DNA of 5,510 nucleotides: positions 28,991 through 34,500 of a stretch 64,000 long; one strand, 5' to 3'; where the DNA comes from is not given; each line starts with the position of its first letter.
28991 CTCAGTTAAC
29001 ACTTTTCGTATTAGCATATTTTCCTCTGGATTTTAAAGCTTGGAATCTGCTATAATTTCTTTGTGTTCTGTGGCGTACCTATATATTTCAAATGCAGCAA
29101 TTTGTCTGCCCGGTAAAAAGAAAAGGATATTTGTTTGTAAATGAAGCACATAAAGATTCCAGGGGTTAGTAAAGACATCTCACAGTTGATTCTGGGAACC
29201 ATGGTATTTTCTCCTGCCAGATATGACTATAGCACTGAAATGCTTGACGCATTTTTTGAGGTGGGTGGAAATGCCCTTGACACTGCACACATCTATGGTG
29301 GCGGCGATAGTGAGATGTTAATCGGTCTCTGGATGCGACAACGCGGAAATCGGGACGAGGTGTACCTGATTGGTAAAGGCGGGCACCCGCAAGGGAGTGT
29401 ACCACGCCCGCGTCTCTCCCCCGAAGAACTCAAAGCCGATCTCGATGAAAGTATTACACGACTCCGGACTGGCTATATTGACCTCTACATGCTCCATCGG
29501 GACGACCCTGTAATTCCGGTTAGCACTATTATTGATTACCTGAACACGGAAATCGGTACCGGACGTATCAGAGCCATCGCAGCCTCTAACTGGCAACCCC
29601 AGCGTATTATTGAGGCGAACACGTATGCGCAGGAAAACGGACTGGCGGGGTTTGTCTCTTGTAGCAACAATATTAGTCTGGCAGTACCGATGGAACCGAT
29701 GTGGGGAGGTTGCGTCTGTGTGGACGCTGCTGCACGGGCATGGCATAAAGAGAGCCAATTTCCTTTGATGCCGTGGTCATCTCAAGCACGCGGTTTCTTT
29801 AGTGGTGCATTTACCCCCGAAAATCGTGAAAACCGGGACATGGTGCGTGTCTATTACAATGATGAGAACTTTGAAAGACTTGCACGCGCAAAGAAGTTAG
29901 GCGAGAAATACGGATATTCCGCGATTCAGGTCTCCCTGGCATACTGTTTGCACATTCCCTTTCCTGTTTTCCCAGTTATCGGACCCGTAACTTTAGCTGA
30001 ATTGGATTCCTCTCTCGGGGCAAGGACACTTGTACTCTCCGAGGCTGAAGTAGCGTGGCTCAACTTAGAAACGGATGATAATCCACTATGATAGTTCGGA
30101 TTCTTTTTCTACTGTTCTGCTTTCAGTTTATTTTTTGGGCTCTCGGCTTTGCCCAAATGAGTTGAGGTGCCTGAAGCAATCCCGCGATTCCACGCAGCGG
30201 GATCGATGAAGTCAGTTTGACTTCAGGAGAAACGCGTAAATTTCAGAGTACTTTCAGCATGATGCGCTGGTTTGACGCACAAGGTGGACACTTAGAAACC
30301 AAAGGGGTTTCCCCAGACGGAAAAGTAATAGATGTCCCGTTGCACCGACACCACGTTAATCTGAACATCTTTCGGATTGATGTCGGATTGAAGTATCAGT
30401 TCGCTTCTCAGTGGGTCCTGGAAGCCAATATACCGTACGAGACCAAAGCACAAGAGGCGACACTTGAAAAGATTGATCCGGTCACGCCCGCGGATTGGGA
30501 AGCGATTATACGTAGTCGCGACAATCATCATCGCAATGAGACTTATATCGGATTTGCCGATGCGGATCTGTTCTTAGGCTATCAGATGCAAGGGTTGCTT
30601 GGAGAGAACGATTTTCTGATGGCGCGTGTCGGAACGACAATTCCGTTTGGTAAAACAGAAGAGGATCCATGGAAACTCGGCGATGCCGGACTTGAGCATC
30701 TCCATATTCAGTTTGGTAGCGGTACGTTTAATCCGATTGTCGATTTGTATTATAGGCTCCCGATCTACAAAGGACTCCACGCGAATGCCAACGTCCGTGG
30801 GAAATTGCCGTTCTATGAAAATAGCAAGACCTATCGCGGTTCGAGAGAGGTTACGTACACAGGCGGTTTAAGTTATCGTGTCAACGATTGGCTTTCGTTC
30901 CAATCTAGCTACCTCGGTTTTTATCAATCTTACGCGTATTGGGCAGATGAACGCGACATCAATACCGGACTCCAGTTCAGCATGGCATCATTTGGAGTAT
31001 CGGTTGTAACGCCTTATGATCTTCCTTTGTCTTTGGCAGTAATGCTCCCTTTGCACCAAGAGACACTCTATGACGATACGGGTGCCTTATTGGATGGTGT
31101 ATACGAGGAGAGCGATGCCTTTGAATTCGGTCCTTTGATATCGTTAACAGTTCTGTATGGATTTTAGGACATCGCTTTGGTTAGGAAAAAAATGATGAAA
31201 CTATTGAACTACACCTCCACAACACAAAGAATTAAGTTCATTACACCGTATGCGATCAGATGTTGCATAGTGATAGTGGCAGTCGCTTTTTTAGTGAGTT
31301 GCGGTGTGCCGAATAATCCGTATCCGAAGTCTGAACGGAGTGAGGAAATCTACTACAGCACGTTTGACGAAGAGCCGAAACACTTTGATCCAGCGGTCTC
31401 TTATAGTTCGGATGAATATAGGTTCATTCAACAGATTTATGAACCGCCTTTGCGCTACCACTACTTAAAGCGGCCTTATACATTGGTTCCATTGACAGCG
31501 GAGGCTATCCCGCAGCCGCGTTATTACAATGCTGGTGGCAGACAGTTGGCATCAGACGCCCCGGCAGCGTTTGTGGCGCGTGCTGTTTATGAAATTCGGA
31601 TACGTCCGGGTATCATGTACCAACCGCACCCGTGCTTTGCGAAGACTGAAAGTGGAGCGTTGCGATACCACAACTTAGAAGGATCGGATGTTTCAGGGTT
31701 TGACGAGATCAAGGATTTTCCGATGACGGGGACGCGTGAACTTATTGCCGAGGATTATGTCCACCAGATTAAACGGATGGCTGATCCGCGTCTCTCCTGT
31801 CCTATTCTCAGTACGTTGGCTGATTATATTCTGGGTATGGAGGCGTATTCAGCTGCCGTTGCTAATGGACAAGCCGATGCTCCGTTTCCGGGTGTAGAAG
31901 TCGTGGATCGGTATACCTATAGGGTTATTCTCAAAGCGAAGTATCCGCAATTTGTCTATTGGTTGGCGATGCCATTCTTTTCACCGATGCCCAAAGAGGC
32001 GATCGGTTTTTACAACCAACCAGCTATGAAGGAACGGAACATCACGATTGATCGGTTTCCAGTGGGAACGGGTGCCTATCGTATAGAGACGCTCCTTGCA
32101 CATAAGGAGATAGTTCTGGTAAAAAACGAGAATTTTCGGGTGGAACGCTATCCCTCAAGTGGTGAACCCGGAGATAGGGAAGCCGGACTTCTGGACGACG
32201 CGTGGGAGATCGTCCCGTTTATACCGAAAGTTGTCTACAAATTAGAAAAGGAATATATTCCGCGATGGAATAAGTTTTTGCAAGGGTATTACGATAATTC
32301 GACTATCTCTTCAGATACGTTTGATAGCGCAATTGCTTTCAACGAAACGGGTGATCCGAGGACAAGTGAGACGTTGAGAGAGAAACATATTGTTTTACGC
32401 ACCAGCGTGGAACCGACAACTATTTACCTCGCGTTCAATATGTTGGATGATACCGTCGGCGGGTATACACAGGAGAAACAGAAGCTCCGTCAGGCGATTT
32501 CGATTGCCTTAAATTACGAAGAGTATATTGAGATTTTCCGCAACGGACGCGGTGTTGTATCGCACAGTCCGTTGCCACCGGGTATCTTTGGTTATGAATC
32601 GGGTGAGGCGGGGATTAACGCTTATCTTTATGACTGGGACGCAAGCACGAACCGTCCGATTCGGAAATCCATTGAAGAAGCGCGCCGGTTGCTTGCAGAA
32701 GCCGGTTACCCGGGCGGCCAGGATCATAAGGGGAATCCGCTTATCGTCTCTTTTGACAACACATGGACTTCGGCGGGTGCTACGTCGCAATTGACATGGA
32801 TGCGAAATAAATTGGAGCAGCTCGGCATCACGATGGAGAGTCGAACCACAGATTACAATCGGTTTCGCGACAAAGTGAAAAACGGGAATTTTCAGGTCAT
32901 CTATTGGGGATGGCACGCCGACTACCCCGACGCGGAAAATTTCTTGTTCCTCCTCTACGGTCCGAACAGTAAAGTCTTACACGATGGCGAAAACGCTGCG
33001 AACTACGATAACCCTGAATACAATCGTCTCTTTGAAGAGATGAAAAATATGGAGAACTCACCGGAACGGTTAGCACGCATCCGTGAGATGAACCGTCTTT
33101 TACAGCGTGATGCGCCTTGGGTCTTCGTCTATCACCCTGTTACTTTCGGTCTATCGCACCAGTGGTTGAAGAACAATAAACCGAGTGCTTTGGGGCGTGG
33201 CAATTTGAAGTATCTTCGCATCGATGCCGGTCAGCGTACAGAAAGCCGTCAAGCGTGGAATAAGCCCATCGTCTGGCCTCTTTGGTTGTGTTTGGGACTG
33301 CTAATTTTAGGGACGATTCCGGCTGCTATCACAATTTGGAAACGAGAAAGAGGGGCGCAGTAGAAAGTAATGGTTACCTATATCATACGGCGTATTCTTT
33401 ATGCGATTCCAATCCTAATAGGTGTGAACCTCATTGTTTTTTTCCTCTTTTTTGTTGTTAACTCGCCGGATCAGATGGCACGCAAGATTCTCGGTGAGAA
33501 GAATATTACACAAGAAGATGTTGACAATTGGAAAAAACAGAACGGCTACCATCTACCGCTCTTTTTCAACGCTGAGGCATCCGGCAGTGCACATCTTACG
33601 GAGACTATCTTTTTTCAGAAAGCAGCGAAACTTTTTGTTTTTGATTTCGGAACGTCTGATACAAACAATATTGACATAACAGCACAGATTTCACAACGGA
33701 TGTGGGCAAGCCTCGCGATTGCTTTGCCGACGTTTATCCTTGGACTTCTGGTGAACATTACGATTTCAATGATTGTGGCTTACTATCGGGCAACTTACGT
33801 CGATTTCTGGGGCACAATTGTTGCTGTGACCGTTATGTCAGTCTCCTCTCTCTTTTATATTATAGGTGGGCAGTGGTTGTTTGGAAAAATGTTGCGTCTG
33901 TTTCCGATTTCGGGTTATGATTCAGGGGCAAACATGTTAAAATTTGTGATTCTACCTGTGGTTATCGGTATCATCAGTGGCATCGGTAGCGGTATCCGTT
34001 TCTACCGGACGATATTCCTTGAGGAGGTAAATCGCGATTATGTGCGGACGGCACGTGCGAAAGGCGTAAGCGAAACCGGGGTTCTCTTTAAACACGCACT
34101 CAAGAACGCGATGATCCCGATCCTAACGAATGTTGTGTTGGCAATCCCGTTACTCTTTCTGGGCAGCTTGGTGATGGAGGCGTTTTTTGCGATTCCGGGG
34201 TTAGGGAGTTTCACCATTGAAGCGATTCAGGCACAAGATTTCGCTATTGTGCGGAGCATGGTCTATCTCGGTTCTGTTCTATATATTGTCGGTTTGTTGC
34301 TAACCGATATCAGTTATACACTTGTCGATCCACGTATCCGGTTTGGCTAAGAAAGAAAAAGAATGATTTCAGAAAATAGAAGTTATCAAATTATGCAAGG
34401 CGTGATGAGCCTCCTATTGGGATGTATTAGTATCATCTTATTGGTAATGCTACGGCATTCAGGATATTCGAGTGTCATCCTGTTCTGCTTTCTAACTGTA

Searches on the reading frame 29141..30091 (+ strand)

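Call 20: search_protein_families(library=ncbifam, proteins=[window:29141-30091:+], max_evalue=1e-8)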
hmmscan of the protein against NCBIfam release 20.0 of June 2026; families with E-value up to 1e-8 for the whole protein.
window:29141-30091:+ (316 aa): 4 families
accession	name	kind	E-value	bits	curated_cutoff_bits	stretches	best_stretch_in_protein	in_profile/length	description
NF007912.0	PRK10625.1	equivalog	2.7e-16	59.9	415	1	1-304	1-331/346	NADP(H)-dependent aldo-keto reductase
NF049922.1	MethglyxlRedYdjG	equivalog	2.4e-15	56.4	550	1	1-163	1-183/326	NADH-dependent methylglyoxal reductase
TIGR01293.1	Kv_beta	subfamily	2.7e-14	52.9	365.4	1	12-167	12-170/319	voltage-dependent potassium channel subunit beta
NF008377.0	PRK11172.1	equivalog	6.5e-10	38.7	327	0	34-156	21-136/267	2,5-didehydrogluconate reductase DkgB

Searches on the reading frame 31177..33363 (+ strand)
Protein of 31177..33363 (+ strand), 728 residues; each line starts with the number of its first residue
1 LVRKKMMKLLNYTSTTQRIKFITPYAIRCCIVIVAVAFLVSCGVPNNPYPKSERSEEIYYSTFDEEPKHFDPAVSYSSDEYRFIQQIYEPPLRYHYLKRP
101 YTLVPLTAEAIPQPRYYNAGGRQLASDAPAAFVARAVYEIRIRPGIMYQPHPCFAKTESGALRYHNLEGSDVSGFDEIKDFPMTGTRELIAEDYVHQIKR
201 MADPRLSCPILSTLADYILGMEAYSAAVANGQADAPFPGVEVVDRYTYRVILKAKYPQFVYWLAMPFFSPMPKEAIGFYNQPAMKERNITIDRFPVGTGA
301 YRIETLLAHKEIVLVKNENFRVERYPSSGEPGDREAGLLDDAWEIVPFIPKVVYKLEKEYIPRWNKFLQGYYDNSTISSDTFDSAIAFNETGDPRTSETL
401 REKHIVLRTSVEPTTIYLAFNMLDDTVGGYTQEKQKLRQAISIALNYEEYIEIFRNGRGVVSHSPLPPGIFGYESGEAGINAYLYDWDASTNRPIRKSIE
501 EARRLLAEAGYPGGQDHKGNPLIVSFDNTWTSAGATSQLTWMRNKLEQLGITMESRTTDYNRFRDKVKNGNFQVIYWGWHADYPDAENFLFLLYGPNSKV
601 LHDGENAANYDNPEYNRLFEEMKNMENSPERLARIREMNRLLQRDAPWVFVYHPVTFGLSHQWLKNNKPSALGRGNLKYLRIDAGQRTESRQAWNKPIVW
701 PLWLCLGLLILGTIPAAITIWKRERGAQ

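Call 20: search_protein_families(library=ncbifam, proteins=[window:31177-33363:+], max_evalue=1e-8)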
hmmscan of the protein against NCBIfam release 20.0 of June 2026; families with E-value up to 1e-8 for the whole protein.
window:31177-33363:+ (728 aa): 6 families
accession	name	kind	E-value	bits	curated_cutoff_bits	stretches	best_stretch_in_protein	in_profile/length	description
NF011684.0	PRK15104.1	equivalog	1.4e-21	76.8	947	1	436-664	314-521/543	oligopeptide ABC transporter substrate-binding protein OppA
NF045467.1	Opp4A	equivalog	1e-18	66.9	650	1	434-654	316-528/556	oligopeptide ABC transporter substrate-binding protein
NF007287.0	PRK09755.1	equivalog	3.8e-15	55.7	1098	0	184-321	104-232/535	ABC transporter substrate-binding protein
NF043070.1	DppA_dipep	equivalog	3.1e-14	52.4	1005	1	417-666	294-518/535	dipeptide ABC transporter periplasmic-binding protein DppA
NF011689.0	PRK15109.1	equivalog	2e-09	36.7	560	0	184-320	113-237/547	ABC transporter substrate-binding protein SapA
NF011942.0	PRK15413.1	equivalog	5e-09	35.4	594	0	433-651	281-480/512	glutathione ABC transporter substrate-binding protein GsiB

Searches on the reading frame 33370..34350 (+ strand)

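Call 20: search_protein_families(library=ncbifam, proteins=[window:33370-34350:+], max_evalue=1e-8)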
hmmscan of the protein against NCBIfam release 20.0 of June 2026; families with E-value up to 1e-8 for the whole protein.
window:33370-34350:+ (326 aa): 12 families
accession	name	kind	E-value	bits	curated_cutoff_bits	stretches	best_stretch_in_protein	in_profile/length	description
NF045470.1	Opp2B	equivalog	2.5e-48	164.8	350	1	8-324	1-300/300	nickel ABC transporter permease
NF045471.1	Opp3B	equivalog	5e-47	160.8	480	1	1-325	1-304/308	oligopeptide ABC transporter permease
NF045472.1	Opp4B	equivalog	2.5e-46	158.4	450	1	1-324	1-319/319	oligopeptide ABC transporter permease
NF045469.1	Opp1B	equivalog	6.5e-46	157.2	380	1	1-324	1-307/307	nickel/cobalt ABC transporter permease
NF011661.0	PRK15081.1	equivalog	4e-42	144.7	463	1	1-325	1-305/306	glutathione ABC transporter permease GsiC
TIGR02789.1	nickel_nikB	equivalog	9.8e-41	140.1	447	1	1-324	1-307/314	nickel ABC transporter permease subunit NikB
NF007677.0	PRK10352.1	equivalog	9.7e-36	123.4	433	1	1-324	1-307/314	nickel ABC transporter permease subunit NikB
NF007008.0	PRK09471.1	equivalog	8.7e-33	114.1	388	1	1-325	1-306/306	oligopeptide ABC transporter permease OppB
NF008161.0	PRK10914.1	equivalog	5.5e-32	111.2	590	1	188-325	200-337/339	dipeptide ABC transporter permease DppB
NF011712.0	PRK15133.1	subfamily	2.8e-29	102.2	445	1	81-325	103-361/364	microcin C ABC transporter permease YejB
NF043081.1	MMSYN1_0165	equivalog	6.2e-28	97.9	350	1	97-325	161-386/388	oligopeptide ABC transporter permease OppB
NF011690.0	PRK15110.1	equivalog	3.1e-22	79.4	432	1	188-321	178-311/321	putrescine export ABC transporter permease SapB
